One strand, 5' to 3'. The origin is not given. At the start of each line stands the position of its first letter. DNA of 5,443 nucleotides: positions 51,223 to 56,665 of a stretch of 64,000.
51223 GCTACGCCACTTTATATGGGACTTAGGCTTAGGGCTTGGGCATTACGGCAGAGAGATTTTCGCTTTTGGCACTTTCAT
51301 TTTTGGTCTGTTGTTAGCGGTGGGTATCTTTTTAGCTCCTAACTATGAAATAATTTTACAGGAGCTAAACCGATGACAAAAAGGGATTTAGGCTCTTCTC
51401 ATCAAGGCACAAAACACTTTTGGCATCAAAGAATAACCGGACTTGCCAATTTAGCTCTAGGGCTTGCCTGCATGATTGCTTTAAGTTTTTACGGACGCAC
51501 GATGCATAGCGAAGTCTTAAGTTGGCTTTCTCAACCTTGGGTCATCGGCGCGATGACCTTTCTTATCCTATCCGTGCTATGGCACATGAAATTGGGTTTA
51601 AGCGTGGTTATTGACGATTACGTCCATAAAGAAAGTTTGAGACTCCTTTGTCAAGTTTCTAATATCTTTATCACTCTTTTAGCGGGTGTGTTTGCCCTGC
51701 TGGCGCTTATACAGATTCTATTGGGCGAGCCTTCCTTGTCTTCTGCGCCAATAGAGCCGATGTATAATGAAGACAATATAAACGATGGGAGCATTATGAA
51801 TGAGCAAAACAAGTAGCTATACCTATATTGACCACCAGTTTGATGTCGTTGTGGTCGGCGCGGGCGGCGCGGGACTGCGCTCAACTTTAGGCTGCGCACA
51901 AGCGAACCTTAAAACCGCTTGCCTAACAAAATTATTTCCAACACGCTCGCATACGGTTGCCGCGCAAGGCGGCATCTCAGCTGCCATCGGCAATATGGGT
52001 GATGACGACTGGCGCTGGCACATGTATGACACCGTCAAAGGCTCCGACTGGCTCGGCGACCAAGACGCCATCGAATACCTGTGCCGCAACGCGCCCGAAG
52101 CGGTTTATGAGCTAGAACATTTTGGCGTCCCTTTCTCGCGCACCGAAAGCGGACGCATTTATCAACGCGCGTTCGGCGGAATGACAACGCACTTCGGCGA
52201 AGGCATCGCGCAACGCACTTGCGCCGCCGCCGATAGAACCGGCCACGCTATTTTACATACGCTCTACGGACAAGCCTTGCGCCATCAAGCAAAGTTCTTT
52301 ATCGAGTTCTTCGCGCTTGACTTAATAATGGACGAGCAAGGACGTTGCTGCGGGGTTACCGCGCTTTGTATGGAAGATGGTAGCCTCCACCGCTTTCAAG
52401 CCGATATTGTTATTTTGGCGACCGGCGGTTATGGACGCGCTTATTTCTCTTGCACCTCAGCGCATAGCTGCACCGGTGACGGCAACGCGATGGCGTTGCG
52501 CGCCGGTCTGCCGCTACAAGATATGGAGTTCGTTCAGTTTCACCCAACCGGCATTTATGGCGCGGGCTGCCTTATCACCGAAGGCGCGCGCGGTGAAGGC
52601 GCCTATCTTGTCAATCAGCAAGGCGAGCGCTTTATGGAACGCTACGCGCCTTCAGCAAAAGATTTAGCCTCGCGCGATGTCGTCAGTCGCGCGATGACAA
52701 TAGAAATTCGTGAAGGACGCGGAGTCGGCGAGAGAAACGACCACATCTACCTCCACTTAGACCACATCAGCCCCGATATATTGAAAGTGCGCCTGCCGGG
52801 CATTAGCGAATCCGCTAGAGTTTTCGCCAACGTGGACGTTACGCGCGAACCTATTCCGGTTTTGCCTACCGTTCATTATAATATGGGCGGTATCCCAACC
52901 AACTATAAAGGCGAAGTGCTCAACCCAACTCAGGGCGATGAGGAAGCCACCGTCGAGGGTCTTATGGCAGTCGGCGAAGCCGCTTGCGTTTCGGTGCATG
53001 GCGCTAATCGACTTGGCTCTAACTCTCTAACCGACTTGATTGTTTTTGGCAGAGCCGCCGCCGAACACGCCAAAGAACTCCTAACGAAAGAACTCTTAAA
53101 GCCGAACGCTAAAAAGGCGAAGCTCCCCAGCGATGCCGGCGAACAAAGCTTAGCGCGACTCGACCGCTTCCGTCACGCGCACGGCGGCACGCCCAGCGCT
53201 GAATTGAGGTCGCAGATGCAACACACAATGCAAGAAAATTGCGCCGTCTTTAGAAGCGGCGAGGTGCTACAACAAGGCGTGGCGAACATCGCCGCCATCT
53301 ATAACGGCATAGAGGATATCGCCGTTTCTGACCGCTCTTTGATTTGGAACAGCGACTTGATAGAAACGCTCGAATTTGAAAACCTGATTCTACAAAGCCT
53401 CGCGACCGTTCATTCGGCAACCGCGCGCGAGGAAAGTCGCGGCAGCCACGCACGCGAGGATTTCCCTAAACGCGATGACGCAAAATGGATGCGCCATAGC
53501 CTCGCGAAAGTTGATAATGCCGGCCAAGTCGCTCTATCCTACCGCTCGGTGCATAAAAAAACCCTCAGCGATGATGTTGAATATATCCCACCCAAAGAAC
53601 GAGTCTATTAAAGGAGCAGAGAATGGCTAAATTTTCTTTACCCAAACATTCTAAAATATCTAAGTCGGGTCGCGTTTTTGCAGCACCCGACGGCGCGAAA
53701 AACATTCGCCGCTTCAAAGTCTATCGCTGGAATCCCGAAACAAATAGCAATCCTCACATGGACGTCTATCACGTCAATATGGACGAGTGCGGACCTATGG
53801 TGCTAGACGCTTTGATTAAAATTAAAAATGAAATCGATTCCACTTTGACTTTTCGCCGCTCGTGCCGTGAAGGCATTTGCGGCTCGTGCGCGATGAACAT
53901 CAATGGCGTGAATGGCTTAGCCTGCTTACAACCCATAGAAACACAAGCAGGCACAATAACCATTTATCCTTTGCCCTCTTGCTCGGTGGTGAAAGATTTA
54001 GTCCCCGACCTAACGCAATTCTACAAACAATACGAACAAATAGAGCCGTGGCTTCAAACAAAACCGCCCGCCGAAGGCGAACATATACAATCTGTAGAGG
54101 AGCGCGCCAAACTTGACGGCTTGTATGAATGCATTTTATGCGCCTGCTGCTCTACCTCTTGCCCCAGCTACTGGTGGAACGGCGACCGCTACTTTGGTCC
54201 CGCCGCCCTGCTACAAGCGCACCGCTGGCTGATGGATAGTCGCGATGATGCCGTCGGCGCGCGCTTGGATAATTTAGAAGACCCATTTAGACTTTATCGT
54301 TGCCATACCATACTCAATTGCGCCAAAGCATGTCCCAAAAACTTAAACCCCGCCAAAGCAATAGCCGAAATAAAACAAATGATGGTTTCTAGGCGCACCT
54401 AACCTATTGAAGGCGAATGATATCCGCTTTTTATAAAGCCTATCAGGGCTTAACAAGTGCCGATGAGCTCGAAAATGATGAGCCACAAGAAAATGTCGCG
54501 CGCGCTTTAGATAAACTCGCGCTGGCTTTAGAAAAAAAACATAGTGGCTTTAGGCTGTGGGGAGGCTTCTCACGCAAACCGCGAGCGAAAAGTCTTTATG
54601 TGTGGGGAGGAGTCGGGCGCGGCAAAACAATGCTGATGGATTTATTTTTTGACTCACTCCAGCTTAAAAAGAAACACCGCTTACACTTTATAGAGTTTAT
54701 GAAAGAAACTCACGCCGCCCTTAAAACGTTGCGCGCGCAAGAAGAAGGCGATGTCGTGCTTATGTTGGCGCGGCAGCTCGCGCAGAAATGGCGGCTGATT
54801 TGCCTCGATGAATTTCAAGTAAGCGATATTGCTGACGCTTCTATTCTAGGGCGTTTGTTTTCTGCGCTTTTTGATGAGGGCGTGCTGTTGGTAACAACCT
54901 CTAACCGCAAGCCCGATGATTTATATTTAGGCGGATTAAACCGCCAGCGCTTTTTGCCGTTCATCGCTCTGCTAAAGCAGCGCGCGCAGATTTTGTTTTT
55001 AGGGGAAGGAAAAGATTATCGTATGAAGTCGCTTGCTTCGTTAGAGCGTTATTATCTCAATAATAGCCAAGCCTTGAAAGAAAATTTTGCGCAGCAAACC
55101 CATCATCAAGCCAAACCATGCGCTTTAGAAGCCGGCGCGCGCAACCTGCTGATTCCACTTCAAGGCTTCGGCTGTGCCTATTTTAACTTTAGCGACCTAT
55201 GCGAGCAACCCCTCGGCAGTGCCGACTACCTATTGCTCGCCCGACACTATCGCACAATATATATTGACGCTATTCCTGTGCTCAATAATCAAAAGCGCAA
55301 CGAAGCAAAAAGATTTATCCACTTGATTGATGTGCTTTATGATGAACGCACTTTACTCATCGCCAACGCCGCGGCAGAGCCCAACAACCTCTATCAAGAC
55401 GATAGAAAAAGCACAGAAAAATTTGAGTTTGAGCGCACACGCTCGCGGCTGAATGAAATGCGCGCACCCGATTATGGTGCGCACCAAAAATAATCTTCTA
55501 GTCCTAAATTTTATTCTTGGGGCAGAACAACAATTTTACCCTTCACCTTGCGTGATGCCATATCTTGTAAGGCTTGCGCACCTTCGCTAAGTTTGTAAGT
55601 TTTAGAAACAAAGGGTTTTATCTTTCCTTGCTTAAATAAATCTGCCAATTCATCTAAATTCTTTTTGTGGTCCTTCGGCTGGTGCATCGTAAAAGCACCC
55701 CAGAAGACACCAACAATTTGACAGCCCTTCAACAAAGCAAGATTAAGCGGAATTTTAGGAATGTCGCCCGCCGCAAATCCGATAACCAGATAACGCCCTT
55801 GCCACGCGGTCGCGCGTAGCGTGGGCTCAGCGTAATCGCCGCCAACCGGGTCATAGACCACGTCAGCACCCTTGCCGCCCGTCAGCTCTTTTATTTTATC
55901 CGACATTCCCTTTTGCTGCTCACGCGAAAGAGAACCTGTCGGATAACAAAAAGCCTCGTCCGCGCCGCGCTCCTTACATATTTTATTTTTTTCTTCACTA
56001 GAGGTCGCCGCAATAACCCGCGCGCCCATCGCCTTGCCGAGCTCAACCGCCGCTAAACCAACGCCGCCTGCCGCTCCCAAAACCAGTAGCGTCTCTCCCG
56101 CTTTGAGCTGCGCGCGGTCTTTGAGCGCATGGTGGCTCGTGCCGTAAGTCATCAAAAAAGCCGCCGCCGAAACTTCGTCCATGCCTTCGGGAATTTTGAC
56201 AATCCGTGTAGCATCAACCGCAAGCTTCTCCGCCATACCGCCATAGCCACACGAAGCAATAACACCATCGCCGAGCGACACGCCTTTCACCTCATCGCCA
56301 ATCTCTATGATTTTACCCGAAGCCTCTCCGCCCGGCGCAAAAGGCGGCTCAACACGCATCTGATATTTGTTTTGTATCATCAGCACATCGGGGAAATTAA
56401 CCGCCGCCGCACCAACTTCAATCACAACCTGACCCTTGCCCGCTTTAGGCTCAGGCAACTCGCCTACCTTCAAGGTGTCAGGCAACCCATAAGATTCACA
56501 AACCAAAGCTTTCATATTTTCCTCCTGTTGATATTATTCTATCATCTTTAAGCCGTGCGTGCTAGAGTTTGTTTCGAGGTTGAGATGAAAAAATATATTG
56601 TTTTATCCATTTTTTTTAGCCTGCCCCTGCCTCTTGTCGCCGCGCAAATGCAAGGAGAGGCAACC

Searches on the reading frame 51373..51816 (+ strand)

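Call 7: search_protein_families(library=pfam, proteins=[window:51373-51816:+])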
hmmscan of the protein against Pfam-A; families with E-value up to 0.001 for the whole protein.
window:51373-51816:+ (147 aa): 2 families
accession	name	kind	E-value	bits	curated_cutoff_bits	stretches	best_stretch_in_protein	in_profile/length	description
PF01127.27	Sdh_cyt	-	8.1e-10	39.3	25.8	1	3-102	10-119/122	Succinate dehydrogenase/Fumarate reductase transmembrane subunit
PF05328.17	CybS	-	0.00092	19.4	27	0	62-110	65-112/133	CybS, succinate dehydrogenase cytochrome B small subunit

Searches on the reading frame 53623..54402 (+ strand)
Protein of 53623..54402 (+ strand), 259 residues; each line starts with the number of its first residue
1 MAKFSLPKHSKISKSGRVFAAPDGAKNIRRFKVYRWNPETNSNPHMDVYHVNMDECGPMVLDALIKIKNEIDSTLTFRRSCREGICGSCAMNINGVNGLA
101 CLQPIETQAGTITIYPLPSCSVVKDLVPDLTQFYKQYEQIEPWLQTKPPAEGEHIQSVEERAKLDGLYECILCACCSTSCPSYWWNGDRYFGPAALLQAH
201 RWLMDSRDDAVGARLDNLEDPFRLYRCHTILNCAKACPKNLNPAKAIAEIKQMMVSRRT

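Call 7: search_protein_families(library=pfam, proteins=[window:53623-54402:+])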
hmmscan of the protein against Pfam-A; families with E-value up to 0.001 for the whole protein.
window:53623-54402:+ (259 aa): 4 families
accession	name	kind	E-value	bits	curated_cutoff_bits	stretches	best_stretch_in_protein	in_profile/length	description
PF13085.11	Fer2_3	-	6.2e-33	113.4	27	1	31-134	2-106/107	2Fe-2S iron-sulfur cluster binding domain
PF13534.11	Fer4_17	-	4e-10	40.5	22.2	1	169-242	1-61/61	4Fe-4S dicluster domain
PF13183.11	Fer4_8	-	9.5e-09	36.1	27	1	167-241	2-68/68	4Fe-4S dicluster domain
PF13237.11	Fer4_10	-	1.9e-07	31.4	25.5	1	169-238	8-53/53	4Fe-4S dicluster domain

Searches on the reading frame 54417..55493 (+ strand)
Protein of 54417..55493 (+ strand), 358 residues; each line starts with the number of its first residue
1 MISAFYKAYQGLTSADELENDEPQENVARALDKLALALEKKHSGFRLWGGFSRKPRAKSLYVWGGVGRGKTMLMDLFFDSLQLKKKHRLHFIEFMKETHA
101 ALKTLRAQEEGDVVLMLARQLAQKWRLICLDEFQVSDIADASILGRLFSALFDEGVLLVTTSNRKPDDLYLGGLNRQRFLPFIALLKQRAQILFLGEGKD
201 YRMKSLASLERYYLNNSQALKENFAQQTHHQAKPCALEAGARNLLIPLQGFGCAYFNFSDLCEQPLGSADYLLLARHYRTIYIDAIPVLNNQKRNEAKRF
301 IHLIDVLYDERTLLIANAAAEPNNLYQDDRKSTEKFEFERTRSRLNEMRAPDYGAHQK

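Call 7: search_protein_families(library=pfam, proteins=[window:54417-55493:+])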
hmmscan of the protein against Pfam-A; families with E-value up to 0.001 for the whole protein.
window:54417-55493:+ (358 aa): 2 families
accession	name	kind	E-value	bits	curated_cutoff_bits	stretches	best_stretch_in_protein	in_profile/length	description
PF03969.22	AFG1_ATPase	-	3e-94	316.4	27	1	13-354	11-358/361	AFG1-like ATPase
PF00308.24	Bac_DnaA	-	2.6e-06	28.2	23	0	58-169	35-144/162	Bacterial DnaA ATPAse domain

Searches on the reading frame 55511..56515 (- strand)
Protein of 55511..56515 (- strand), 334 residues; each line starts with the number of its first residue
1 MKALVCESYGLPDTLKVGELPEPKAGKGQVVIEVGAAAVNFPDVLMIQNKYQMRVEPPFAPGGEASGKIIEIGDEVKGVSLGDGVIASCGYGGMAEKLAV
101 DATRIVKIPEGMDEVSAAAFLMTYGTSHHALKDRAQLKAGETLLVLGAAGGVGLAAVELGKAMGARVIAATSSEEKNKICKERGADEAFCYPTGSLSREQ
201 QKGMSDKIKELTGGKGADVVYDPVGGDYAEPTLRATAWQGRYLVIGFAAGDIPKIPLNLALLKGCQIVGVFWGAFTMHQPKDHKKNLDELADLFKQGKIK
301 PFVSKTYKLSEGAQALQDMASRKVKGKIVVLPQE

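Call 7: search_protein_families(library=pfam, proteins=[window:55511-56515:-])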
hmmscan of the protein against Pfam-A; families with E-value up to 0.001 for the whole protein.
window:55511-56515:- (334 aa): 4 families
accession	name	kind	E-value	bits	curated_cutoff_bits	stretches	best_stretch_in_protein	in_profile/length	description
PF00107.32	ADH_zinc_N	-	4.1e-26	91.9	31.8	1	151-281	1-118/129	Zinc-binding dehydrogenase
PF13602.12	ADH_zinc_N_2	-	3.4e-20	73.8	27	1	184-330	2-134/134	Zinc-binding dehydrogenase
PF08240.17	ADH_N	-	3.8e-15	56.5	23.5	1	26-110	1-104/104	Alcohol dehydrogenase GroES-like domain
PF00106.31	adh_short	-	0.0001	22.3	26.6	1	142-225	2-86/195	short chain dehydrogenase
